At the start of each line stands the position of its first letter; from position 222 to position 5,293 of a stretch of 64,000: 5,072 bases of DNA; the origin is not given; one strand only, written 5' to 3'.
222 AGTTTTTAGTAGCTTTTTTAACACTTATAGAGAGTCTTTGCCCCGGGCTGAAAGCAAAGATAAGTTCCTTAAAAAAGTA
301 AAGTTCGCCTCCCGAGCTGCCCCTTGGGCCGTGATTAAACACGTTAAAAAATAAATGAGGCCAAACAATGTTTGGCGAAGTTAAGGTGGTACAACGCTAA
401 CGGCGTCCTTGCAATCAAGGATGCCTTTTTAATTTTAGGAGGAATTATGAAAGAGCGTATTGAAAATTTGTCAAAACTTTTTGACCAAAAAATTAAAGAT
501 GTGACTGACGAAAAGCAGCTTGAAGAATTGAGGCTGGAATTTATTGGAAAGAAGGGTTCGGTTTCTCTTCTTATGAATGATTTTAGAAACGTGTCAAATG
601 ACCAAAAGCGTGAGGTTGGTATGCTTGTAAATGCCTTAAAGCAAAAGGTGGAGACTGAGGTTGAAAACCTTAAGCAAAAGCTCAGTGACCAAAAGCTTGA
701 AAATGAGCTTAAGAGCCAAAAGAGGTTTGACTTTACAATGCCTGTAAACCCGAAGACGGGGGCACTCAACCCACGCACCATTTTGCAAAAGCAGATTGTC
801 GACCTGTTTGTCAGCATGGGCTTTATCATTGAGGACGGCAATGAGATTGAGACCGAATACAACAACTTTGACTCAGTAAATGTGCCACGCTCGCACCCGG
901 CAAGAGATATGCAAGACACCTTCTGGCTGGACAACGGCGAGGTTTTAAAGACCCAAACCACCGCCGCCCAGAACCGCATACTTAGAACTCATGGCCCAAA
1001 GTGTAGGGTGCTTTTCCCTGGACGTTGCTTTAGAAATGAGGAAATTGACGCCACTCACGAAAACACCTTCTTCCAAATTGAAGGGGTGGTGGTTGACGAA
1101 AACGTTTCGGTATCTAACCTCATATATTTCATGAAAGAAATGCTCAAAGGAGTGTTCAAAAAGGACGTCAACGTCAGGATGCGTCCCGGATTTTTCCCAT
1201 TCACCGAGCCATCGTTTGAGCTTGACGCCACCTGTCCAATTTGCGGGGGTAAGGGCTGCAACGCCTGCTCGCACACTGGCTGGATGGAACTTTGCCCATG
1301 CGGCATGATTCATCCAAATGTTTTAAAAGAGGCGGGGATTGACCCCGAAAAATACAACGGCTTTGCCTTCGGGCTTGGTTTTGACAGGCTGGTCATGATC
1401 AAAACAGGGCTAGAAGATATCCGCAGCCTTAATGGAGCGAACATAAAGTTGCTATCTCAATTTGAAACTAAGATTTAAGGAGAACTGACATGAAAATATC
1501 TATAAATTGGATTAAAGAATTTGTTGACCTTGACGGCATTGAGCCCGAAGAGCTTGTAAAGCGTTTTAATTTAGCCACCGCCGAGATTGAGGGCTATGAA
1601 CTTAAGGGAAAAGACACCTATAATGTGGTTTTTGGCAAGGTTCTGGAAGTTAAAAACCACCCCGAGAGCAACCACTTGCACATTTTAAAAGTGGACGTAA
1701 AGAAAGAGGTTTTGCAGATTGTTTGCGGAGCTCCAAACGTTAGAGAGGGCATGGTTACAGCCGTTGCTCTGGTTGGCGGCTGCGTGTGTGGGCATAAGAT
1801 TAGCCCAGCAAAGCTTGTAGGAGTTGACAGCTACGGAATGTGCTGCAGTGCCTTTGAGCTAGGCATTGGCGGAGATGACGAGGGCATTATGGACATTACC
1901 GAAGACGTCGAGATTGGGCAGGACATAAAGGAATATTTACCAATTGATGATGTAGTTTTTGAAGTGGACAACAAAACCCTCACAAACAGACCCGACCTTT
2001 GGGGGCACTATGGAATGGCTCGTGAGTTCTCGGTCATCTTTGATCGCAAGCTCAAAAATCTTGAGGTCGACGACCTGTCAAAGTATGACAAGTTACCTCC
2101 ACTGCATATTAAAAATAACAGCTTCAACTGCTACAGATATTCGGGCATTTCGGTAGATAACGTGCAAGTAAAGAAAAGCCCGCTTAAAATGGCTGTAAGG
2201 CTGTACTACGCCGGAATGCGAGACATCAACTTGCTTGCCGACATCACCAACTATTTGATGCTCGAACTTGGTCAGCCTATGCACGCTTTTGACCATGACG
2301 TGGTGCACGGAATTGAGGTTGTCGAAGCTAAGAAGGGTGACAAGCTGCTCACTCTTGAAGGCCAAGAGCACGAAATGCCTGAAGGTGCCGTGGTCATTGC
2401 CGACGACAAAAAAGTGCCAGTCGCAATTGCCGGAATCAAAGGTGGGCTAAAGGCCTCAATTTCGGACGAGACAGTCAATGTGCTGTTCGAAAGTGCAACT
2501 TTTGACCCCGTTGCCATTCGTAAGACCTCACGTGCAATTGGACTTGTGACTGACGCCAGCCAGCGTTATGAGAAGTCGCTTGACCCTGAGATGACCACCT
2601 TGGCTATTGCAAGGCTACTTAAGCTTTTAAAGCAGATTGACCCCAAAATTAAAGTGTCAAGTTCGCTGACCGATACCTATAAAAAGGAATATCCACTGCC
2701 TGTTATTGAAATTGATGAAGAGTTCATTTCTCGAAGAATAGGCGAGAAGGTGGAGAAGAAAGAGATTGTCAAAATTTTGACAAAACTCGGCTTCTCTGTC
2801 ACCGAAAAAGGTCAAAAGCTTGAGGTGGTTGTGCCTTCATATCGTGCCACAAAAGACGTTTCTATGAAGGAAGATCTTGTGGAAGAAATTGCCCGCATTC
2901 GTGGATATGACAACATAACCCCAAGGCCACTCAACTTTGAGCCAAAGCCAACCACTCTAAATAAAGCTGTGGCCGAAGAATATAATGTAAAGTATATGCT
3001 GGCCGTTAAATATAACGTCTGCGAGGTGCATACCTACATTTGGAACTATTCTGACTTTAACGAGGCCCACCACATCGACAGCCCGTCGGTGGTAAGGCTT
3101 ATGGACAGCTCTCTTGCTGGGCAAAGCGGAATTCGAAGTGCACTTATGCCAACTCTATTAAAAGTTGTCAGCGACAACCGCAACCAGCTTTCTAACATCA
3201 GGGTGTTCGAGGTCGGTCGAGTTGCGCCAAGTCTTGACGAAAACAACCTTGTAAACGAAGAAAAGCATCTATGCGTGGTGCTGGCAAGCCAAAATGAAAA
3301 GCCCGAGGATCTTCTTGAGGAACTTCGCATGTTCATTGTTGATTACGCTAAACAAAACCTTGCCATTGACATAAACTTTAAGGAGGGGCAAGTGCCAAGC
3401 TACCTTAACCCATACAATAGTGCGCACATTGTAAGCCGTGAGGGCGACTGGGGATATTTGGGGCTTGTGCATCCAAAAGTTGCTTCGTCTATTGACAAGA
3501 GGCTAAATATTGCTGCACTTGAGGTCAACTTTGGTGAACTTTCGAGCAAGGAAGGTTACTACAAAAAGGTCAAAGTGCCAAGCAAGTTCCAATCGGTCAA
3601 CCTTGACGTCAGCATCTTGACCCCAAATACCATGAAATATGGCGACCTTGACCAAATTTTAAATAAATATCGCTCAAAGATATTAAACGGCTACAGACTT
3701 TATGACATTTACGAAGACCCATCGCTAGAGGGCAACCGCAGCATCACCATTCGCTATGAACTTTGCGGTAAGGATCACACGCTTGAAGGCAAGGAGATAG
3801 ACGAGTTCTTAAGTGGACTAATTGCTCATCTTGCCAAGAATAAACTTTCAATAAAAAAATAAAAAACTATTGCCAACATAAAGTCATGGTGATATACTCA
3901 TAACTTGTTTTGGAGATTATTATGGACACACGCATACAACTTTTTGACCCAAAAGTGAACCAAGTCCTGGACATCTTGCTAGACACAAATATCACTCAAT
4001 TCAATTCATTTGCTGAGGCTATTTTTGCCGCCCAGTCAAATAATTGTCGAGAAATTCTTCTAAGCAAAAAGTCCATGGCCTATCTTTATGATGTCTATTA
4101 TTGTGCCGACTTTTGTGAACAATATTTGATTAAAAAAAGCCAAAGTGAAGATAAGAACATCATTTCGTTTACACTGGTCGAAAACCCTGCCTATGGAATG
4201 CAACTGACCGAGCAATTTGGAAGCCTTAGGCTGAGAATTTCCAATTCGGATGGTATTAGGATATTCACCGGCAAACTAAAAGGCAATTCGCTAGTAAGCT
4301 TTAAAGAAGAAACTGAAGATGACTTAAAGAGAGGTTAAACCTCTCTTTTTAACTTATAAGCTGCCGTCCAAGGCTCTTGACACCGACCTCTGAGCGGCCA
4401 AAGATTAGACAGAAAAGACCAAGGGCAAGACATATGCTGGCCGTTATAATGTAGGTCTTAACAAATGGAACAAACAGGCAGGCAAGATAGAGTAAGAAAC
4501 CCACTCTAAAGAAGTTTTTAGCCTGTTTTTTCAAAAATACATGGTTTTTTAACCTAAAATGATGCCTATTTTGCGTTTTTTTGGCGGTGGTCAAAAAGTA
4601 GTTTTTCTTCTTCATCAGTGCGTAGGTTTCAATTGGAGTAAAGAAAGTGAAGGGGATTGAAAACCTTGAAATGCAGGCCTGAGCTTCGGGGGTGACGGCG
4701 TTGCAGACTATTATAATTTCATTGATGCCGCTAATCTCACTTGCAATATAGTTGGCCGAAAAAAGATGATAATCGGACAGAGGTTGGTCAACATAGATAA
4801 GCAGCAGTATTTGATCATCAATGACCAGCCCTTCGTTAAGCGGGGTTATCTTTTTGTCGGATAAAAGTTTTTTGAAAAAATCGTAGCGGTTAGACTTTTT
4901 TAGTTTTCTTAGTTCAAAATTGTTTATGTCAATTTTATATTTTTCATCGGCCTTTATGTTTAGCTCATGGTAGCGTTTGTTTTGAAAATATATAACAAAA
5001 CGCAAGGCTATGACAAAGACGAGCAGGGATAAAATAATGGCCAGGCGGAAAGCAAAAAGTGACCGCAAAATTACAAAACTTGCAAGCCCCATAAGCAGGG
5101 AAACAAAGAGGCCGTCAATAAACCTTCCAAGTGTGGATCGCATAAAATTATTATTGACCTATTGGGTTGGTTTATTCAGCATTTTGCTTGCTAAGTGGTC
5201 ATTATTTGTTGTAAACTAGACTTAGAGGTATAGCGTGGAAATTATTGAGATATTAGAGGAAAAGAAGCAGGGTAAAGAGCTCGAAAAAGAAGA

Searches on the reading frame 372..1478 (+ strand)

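Call 9: search_protein_families(library=pfam, proteins=[window:372-1478:+], max_evalue=0.01)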
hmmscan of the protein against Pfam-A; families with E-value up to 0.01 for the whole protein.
window:372-1478:+ (368 aa): 3 families
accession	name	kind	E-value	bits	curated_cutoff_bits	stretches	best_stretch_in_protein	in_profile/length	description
PF01409.25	tRNA-synt_2d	-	3.7e-83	279.2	19.8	1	120-364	3-246/246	tRNA synthetases class II core domain (F)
PF02912.23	Phe_tRNA-synt_N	-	4.1e-18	65.6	22.3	1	45-113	1-69/69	Aminoacyl tRNA synthetase class II, N-terminal domain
PF00152.25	tRNA-synt_2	-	8.8e-07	28.7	25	1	217-267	98-146/308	tRNA synthetases class II (D, K and N)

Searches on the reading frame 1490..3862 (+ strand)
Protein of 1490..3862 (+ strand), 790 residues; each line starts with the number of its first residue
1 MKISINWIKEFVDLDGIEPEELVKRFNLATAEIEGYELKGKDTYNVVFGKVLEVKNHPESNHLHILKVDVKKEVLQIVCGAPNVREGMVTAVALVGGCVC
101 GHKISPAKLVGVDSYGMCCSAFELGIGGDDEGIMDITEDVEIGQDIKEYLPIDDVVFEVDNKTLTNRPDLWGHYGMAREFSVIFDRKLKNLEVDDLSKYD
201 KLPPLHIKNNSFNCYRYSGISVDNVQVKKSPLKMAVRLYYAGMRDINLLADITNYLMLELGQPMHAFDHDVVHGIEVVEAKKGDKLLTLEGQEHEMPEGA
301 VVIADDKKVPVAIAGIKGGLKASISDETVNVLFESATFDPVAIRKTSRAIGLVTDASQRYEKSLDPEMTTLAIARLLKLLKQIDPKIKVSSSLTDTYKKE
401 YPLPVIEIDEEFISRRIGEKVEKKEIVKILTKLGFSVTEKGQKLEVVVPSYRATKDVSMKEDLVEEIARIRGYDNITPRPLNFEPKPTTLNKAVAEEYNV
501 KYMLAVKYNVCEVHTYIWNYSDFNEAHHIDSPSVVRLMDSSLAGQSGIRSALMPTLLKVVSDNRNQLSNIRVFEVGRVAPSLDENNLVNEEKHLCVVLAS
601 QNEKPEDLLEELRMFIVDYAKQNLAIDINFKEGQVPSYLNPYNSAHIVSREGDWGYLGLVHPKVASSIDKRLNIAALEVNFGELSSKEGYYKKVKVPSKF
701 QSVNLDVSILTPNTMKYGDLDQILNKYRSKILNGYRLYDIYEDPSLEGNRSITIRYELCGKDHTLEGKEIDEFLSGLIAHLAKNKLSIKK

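Call 9: search_protein_families(library=pfam, proteins=[window:1490-3862:+], max_evalue=0.01)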
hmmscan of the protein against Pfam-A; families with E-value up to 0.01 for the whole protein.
window:1490-3862:+ (790 aa): 5 families
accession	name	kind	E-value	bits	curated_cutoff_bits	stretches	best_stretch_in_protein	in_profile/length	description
PF03483.22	B3_4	-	1.2e-54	184.9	29.3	1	214-383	2-172/174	B3/4 domain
PF01588.26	tRNA_bind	-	7e-20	71.4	27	1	46-144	1-95/96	Putative tRNA binding domain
PF17759.6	tRNA_synthFbeta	-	5.4e-19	69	22.4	1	507-680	31-213/214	Phenylalanyl tRNA synthetase beta chain CLM domain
PF03484.21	B5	-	8.5e-19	68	28.6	1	406-473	1-67/67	tRNA synthetase B5 domain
PF03147.19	FDX-ACB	-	1.8e-14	54.4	31.1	1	698-784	1-88/94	Ferredoxin-fold anticodon binding domain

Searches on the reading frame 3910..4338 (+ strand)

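Call 9: search_protein_families(library=pfam, proteins=[window:3910-4338:+], max_evalue=0.01)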
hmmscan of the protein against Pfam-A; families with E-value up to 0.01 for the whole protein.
window:3910-4338:+ (142 aa): 1 family
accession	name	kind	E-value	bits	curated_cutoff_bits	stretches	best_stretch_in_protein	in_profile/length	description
PF22641.2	TiaS_TCKD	-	0.0055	17.1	27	1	65-135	14-84/156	TiaS TCKD domain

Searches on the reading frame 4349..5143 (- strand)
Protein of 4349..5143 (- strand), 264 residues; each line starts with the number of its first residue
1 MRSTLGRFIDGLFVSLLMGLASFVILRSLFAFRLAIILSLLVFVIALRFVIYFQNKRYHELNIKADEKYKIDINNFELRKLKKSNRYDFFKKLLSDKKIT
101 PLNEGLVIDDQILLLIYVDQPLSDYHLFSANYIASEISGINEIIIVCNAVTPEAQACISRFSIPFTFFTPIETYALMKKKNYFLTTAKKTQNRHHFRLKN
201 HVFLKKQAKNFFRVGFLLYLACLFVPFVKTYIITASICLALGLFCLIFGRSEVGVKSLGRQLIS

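Call 9: search_protein_families(library=pfam, proteins=[window:4349-5143:-], max_evalue=0.01)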
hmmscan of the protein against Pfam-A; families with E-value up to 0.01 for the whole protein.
window:4349-5143:- (264 aa): 2 families
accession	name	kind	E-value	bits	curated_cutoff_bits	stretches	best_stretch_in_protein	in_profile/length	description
PF21844.1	DUF6903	-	0.00013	22.4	24.2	0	230-263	4-37/54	Family of unknown function (DUF6903)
PF00813.25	FliP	-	0.0075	16.7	26.9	1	177-246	98-164/191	FliP family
